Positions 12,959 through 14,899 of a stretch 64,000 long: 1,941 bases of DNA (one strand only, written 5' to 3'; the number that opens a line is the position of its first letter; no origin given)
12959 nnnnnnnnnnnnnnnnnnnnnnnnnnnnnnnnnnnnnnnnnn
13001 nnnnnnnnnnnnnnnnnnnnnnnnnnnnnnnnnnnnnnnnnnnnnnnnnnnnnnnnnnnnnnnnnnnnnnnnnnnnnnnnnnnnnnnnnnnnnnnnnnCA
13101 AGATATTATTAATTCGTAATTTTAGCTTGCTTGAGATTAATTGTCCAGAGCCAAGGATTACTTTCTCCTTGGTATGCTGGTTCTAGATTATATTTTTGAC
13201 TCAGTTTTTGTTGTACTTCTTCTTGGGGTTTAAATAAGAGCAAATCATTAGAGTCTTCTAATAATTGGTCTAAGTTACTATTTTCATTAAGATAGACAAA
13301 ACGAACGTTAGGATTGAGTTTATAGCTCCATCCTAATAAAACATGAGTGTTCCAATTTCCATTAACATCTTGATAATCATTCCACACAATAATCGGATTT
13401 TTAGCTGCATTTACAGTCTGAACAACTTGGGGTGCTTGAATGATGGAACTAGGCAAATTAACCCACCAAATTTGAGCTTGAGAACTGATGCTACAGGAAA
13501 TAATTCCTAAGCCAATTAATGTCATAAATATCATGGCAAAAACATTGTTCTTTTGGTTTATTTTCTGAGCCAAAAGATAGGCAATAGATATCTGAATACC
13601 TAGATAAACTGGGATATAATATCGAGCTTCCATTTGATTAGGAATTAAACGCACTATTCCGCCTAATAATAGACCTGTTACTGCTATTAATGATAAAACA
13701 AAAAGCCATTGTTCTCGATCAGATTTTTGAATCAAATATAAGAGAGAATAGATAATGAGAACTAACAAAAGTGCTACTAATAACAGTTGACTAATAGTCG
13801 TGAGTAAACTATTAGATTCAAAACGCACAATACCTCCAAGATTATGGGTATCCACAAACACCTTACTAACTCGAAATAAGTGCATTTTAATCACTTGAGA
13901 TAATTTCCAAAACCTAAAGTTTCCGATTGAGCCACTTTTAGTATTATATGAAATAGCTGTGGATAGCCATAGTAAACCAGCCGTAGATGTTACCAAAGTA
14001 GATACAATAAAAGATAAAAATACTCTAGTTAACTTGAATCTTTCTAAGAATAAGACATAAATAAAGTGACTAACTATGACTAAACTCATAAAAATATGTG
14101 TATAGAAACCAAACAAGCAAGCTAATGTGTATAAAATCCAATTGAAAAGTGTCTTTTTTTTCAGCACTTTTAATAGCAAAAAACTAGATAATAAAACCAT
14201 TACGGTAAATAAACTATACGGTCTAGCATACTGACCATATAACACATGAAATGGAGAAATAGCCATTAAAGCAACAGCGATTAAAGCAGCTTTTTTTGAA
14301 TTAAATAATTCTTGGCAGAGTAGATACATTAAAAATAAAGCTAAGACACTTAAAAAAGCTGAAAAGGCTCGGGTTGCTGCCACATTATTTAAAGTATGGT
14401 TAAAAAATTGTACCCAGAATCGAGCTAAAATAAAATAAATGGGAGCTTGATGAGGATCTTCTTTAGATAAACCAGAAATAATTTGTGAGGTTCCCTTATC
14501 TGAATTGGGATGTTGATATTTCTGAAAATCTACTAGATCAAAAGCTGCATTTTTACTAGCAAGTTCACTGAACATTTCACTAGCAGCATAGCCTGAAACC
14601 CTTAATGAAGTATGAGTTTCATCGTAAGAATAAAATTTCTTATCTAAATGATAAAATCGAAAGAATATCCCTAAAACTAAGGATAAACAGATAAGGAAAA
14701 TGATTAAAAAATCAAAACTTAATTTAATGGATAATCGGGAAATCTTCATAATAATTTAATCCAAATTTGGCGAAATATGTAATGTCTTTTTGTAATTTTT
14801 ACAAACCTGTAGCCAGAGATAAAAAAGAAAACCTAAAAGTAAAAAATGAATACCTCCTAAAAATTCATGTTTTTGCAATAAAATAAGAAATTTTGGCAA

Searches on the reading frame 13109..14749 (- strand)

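Call 7: search_protein_families(library=pfam, proteins=[window:13109-14749:-], max_evalue=1)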
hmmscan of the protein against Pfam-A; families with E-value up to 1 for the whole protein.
window:13109-14749:- (546 aa): 2 families
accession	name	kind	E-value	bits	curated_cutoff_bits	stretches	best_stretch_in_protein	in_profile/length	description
PF13231.12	PMT_2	-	6.1e-09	36.7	26.1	1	101-254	2-151/160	Dolichyl-phosphate-mannose-protein mannosyltransferase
PF02366.24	PMT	-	0.00024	21.2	22.7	1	122-242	81-209/245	Dolichyl-phosphate-mannose-protein mannosyltransferase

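Call 67: search_protein_families(library=padloc, proteins=[window:13109-14749:-], max_evalue=0.00001)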
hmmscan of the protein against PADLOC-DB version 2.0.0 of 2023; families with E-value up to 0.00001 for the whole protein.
window:13109-14749:- (546 aa): 0 families
